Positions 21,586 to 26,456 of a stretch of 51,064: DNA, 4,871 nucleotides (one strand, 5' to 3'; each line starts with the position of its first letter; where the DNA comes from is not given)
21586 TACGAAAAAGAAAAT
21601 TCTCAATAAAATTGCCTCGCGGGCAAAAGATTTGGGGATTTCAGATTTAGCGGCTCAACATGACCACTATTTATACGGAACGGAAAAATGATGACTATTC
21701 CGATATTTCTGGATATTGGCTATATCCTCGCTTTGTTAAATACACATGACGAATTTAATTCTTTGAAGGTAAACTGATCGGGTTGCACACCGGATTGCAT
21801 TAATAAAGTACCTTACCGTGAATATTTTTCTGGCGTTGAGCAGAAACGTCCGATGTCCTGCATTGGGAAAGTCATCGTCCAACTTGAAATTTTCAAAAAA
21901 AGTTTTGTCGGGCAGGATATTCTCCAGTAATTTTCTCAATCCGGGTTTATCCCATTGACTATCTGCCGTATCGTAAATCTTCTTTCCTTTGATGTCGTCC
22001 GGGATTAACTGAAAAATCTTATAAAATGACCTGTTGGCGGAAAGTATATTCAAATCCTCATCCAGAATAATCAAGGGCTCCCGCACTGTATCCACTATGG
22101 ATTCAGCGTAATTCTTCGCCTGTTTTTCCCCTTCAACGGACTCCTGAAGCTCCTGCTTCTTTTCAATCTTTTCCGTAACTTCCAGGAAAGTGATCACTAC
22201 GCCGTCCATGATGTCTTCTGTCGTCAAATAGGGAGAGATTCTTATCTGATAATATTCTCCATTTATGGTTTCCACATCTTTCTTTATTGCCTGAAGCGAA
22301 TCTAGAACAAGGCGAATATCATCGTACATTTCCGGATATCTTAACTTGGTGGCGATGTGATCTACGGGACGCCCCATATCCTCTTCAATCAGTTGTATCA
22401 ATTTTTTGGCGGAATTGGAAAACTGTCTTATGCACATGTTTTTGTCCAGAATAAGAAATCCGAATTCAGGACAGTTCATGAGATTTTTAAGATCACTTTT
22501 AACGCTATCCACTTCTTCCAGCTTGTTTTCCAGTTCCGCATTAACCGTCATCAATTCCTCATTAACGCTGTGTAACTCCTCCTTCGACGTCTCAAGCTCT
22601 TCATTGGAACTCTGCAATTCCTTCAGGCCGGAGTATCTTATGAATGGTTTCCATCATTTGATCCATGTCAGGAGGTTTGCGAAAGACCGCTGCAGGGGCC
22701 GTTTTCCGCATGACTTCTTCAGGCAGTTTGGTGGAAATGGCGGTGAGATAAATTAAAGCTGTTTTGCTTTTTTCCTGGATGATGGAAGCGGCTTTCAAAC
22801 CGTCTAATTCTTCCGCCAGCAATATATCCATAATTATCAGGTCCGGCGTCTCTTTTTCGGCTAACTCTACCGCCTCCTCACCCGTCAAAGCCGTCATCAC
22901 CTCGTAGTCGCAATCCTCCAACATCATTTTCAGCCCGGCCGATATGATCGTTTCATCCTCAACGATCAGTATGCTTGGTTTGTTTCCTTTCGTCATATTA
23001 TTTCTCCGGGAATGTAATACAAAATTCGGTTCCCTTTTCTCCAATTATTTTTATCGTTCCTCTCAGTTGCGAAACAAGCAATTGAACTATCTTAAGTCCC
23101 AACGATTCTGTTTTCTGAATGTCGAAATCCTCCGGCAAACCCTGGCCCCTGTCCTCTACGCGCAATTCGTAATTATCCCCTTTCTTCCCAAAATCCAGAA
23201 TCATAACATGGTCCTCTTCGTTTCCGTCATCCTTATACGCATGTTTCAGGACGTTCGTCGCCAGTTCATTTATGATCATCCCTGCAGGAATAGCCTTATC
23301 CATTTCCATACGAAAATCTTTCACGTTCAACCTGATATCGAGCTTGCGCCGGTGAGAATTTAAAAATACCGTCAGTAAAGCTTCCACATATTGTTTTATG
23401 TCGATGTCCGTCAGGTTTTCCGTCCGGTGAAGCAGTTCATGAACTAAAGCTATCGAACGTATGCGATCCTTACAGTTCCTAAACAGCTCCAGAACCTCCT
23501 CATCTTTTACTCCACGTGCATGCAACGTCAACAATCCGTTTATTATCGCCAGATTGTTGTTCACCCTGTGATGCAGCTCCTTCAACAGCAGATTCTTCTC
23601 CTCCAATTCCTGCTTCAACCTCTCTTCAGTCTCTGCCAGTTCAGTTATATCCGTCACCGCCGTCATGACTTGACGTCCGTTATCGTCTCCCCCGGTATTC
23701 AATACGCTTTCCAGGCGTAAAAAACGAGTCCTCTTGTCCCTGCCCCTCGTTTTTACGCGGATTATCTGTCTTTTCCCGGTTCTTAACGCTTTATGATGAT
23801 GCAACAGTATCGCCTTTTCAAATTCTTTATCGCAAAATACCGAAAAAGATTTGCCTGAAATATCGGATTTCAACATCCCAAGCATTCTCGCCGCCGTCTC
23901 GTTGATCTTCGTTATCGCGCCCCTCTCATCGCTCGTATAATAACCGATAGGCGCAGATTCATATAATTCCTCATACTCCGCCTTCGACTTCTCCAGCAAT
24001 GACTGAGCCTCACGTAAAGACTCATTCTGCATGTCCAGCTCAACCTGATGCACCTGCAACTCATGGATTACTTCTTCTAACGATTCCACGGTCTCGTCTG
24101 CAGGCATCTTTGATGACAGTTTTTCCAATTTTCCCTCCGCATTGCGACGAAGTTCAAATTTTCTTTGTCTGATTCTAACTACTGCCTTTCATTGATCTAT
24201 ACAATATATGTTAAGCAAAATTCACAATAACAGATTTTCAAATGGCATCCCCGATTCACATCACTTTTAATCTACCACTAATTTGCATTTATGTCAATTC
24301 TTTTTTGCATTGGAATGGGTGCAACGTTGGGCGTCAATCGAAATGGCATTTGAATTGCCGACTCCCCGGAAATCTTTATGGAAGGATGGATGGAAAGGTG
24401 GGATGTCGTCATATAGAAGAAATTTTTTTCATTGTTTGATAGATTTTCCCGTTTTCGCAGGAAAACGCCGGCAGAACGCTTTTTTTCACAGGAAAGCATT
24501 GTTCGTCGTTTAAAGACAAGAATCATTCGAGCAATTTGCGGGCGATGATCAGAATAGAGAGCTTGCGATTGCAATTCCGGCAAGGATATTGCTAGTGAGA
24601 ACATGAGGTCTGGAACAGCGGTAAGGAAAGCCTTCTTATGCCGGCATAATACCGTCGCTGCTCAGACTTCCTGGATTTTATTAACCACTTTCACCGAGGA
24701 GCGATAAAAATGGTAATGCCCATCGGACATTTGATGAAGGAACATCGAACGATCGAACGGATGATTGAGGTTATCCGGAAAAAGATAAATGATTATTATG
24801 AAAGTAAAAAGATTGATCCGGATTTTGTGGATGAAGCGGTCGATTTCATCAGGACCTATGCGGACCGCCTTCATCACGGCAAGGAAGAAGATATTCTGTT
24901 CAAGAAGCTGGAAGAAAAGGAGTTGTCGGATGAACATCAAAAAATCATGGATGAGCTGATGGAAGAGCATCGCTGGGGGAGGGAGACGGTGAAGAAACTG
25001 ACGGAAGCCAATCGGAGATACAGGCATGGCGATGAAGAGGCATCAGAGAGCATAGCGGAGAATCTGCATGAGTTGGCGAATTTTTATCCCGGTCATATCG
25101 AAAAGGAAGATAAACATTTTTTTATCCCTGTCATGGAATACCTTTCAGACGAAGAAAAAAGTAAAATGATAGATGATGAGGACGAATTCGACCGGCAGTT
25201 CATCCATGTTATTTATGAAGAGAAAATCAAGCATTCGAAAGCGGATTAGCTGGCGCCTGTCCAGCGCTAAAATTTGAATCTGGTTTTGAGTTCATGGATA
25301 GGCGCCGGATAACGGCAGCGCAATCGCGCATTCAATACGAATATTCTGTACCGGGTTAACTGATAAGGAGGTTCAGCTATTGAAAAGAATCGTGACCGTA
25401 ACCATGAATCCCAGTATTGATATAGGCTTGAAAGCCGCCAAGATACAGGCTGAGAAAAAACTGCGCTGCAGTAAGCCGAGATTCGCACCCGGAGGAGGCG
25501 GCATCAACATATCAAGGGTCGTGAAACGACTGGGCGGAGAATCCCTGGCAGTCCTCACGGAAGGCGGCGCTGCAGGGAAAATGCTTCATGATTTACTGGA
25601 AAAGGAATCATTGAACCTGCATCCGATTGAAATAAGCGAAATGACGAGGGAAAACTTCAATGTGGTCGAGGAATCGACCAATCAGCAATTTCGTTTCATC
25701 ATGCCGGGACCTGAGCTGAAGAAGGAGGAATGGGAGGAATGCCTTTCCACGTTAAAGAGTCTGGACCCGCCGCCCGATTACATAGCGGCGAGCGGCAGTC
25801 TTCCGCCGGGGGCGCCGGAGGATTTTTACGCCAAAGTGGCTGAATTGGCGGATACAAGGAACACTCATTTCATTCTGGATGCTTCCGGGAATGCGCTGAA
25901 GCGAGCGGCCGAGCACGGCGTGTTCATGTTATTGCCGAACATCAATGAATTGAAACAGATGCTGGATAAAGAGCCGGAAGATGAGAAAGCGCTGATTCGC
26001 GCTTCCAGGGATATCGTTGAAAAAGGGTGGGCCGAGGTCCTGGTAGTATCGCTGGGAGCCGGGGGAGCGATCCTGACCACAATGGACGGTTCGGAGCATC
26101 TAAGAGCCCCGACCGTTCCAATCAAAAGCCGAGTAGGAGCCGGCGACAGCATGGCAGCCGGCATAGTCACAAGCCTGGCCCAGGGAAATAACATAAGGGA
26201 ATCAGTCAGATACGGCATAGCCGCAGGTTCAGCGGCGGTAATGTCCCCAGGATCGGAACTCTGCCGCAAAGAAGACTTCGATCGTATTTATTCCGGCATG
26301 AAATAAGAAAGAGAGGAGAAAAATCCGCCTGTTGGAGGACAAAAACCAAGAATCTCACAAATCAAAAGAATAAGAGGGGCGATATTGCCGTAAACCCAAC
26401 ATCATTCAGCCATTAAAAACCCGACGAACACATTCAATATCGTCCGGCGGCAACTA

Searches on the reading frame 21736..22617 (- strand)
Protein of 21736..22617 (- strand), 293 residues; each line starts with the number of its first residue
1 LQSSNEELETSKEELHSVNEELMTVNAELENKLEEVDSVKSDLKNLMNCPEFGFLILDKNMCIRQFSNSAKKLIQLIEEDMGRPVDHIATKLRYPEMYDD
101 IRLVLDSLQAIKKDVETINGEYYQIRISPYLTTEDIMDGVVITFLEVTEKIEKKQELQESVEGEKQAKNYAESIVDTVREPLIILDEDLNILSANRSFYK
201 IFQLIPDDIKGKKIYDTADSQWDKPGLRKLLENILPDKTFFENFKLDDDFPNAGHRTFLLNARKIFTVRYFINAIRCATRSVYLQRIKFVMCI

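Call 12: search_protein_families(library=pfam, proteins=[window:21736-22617:-])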
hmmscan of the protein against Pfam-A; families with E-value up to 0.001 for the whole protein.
window:21736-22617:- (293 aa): 5 families
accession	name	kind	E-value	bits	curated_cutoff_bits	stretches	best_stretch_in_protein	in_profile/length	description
PF13596.12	PAS_10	-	1.3e-25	90.6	22.1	1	43-148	1-106/106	PAS domain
PF08448.16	PAS_4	-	2.2e-09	38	23.1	1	176-265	2-88/110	PAS fold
PF00989.32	PAS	-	4.5e-09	36.7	22.6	1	172-266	4-97/113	PAS fold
PF13426.13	PAS_9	-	4.8e-08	33.7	27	1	181-259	3-76/103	PAS domain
PF13188.13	PAS_8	-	6.1e-07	29.6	21.8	1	172-215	4-44/65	PAS domain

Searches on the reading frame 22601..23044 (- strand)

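Call 34: search_protein_families(library=pfam, proteins=[window:22601-23044:-])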
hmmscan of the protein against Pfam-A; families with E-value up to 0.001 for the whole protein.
window:22601-23044:- (147 aa): 2 families
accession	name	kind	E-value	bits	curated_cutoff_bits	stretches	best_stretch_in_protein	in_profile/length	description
PF00072.30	Response_reg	-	1.4e-16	61.1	30.2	1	25-134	1-110/111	Response regulator receiver domain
PF23198.2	PDE8A_N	-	0.00039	20.8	29.6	1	25-110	13-98/147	PDE8A-like, N-terminal domain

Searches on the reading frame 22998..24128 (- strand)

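Call 12: search_protein_families(library=pfam, proteins=[window:22998-24128:-])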
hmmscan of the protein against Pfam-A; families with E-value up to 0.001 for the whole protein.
window:22998-24128:- (376 aa): 8 families
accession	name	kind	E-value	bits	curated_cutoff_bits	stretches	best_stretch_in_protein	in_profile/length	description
PF07568.18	HisKA_2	-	5.4e-23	81.3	22.3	1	184-257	1-74/76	Histidine kinase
PF02518.31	HATPase_c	-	2.3e-10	41.3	26.4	1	283-375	7-109/111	Histidine kinase-, DNA gyrase B-, and HSP90-like ATPase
PF00989.32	PAS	-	7.5e-10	39.3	22.6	1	51-161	2-113/113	PAS fold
PF13426.13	PAS_9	-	2.1e-08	34.8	27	1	62-163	3-103/103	PAS domain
PF07536.20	HWE_HK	-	7e-08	33.5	22.8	1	184-263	1-77/83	HWE histidine kinase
PF13188.13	PAS_8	-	1.4e-05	25.3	21.8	1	52-100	3-52/65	PAS domain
PF13581.12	HATPase_c_2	-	3.3e-05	24.3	27.4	1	275-355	25-112/127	Histidine kinase-like ATPase domain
PF08448.16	PAS_4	-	0.00019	22.1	23.1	1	57-165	2-109/110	PAS fold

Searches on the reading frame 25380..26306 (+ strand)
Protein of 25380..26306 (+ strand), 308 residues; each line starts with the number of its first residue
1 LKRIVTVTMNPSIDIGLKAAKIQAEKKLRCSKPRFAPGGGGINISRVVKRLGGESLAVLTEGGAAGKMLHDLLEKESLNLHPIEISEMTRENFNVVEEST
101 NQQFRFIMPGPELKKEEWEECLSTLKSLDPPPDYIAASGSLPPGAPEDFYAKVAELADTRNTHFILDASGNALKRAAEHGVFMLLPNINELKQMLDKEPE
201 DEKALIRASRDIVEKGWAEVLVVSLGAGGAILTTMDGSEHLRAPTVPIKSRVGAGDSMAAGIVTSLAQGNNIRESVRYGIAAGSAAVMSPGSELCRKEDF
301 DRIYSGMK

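Call 12: search_protein_families(library=pfam, proteins=[window:25380-26306:+])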
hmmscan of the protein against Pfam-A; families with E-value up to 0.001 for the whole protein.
window:25380-26306:+ (308 aa): 2 families
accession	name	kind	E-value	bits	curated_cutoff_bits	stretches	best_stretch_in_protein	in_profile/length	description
PF00294.29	PfkB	-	2.9e-44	152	25.8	1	13-295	12-298/302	pfkB family carbohydrate kinase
PF08543.17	Phos_pyr_kin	-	3e-10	40.3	27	1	165-280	104-225/246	Phosphomethylpyrimidine kinase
